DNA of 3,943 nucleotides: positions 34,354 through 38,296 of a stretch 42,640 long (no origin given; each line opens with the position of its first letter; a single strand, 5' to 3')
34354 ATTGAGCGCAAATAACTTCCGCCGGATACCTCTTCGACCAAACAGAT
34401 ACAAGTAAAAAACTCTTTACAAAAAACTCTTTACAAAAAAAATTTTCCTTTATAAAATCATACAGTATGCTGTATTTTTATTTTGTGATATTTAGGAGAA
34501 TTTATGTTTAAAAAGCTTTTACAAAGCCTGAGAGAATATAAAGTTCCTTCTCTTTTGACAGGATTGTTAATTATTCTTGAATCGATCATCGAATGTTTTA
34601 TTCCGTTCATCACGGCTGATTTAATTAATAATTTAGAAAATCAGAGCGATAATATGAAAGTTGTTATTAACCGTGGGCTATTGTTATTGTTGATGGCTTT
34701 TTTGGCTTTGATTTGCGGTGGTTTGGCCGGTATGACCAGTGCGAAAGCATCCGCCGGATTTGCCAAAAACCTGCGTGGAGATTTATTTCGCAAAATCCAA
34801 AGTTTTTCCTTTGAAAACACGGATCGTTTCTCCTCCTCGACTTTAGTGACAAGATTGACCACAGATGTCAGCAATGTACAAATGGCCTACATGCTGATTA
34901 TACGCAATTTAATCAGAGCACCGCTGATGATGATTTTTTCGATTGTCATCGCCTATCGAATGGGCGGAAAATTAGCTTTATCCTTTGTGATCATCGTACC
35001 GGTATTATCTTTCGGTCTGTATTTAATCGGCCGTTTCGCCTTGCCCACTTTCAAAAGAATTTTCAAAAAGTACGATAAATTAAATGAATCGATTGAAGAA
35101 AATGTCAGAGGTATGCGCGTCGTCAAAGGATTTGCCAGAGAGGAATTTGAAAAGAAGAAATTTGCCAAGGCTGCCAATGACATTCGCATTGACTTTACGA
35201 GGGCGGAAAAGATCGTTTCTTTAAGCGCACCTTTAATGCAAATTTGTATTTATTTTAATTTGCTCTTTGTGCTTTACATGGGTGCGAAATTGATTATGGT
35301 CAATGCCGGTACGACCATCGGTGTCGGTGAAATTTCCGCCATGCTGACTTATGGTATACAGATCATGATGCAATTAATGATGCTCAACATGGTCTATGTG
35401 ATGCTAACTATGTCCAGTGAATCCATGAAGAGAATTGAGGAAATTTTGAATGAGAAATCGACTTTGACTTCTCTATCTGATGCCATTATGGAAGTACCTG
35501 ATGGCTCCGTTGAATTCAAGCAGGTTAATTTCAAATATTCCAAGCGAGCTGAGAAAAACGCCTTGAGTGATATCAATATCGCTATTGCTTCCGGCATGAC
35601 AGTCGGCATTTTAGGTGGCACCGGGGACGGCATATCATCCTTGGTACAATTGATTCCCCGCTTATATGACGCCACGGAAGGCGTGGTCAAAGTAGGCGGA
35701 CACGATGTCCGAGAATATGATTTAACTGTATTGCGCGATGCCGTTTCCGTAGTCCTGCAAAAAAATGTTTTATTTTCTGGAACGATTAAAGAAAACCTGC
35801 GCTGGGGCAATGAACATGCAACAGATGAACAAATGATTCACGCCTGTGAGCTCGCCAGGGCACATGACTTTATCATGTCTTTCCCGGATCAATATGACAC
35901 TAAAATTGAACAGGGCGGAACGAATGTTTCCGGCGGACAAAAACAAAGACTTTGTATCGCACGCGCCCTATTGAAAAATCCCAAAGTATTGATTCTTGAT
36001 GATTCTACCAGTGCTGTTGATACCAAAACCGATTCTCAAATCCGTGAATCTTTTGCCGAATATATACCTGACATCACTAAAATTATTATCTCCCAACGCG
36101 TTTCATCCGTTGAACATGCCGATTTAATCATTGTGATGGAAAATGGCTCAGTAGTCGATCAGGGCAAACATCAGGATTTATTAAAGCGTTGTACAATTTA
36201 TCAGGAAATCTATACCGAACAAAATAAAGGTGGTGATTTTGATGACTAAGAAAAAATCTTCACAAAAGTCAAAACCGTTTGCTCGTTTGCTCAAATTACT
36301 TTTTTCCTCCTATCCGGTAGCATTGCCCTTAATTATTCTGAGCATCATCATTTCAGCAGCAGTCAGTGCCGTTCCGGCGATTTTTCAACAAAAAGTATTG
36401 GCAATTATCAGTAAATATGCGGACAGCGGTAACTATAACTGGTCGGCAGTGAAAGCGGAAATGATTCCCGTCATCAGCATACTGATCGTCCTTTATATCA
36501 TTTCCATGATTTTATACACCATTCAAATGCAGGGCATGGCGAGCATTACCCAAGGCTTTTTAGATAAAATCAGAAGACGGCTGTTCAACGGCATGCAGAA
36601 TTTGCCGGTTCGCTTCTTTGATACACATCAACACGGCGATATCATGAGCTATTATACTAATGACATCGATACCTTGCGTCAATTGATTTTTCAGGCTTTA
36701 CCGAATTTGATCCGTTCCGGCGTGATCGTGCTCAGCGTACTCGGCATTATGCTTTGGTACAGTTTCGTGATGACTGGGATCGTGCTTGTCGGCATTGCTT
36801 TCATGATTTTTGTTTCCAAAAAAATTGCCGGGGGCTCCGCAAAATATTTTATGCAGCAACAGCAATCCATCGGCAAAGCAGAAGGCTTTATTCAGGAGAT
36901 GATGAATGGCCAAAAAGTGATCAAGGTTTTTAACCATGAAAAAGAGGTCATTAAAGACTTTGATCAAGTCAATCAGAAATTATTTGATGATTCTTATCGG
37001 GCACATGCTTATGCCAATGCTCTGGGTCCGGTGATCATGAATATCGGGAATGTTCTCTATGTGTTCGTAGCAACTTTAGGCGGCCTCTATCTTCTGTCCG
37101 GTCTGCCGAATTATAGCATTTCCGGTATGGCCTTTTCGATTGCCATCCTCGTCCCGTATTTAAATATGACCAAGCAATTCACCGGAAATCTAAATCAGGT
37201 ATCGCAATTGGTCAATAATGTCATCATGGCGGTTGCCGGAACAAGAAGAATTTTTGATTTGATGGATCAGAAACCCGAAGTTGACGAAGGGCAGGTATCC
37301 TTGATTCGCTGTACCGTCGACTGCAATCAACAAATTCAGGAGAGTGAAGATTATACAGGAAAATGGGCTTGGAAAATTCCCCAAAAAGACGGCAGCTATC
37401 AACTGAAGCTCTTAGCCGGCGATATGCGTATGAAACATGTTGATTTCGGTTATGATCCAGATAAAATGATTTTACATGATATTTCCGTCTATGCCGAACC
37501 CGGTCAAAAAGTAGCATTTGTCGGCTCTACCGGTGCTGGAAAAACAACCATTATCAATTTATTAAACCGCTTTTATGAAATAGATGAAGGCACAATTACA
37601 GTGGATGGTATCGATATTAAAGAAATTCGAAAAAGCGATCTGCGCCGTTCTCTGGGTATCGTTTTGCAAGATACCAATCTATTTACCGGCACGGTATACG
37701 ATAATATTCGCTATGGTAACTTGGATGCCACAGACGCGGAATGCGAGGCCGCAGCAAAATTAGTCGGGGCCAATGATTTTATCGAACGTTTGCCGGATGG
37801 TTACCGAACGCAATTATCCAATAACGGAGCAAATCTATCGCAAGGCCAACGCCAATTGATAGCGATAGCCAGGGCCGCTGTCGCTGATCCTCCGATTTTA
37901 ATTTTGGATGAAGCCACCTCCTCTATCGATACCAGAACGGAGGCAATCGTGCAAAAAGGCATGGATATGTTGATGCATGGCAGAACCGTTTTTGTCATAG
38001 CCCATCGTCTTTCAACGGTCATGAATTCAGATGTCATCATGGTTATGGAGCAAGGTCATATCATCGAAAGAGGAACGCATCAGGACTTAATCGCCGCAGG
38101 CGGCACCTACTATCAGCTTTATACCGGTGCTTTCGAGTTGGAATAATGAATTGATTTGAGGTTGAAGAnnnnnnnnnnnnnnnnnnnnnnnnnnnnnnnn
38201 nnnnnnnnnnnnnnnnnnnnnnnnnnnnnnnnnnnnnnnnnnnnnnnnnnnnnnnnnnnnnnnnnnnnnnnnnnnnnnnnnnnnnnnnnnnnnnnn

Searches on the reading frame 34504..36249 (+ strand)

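Call 66: search_protein_families(library=pfam, proteins=[window:34504-36249:+], max_evalue=0.00001)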
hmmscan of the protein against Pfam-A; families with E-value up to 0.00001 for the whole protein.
window:34504-36249:+ (581 aa): 2 families
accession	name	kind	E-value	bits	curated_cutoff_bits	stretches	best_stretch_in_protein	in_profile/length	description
PF00664.28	ABC_membrane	-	2.2e-38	133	28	1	18-290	3-273/274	ABC transporter transmembrane region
PF00005.33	ABC_tran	-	1e-26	94.6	25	1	354-503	1-137/137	ABC transporter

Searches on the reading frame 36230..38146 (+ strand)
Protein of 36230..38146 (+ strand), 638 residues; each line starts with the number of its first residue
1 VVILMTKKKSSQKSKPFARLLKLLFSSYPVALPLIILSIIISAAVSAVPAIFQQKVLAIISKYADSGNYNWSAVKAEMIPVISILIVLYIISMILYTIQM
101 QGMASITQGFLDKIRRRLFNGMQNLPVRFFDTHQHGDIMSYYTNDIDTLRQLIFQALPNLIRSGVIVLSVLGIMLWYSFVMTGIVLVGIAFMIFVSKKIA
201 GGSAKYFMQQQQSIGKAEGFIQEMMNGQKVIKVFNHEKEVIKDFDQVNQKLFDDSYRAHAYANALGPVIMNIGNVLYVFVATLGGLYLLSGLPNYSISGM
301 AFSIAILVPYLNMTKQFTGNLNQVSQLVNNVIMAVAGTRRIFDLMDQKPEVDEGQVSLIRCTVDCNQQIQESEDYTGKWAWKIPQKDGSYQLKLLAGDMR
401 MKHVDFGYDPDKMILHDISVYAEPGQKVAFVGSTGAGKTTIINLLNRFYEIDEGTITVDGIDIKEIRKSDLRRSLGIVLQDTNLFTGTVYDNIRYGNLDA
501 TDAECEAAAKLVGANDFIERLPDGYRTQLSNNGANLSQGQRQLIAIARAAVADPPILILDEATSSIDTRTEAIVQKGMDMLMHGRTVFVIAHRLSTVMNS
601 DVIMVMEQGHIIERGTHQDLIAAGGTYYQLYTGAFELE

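Call 66: search_protein_families(library=pfam, proteins=[window:36230-38146:+], max_evalue=0.00001)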
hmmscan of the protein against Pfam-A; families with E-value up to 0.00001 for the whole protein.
window:36230-38146:+ (638 aa): 2 families
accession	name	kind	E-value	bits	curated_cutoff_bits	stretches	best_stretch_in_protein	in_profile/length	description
PF00664.28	ABC_membrane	-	1.2e-40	140.4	28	1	34-303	3-267/274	ABC transporter transmembrane region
PF00005.33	ABC_tran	-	1.3e-31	110.5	25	1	415-564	1-137/137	ABC transporter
